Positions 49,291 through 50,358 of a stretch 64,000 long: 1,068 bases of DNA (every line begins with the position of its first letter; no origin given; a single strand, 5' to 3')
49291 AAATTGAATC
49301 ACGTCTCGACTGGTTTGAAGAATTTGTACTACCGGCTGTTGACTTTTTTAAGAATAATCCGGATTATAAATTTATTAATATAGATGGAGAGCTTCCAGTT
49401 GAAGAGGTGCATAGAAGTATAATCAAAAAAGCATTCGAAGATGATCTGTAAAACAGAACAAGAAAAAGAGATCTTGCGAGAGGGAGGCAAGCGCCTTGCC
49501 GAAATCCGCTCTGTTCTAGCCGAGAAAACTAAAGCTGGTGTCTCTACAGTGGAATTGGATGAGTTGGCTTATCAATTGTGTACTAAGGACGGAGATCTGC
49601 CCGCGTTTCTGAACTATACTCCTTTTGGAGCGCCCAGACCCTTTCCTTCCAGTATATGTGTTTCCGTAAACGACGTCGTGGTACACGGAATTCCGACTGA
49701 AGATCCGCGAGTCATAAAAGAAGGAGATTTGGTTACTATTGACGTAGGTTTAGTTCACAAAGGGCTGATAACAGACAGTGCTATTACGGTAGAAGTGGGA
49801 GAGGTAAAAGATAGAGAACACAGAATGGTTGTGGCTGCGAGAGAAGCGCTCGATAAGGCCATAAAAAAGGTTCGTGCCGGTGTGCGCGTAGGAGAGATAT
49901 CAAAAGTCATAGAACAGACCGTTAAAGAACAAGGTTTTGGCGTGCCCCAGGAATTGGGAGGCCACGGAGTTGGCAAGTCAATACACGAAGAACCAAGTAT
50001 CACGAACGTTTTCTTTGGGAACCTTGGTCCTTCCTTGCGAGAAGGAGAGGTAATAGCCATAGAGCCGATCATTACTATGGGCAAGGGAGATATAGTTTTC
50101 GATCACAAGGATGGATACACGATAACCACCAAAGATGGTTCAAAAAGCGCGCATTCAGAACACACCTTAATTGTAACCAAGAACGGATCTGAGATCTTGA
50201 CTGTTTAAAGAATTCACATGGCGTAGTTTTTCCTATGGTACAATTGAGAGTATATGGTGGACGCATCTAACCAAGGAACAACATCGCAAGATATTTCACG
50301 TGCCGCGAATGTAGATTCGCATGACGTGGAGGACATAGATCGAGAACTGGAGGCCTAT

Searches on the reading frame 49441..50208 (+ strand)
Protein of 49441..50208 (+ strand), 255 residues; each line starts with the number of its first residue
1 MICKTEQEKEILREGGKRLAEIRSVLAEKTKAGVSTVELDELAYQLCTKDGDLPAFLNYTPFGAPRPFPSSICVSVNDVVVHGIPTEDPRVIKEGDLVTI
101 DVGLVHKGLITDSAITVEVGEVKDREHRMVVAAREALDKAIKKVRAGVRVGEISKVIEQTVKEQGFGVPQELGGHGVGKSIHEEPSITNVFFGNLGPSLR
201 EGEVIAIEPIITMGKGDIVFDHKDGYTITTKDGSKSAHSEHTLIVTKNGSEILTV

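Call 39: search_protein_families(library=pfam, proteins=[window:49441-50208:+], max_evalue=0.001)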
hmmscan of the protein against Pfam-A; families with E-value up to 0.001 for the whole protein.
window:49441-50208:+ (255 aa): 1 family
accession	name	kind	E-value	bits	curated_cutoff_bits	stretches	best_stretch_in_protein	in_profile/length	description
PF00557.29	Peptidase_M24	-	1e-40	140.2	23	1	11-247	2-208/208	Metallopeptidase family M24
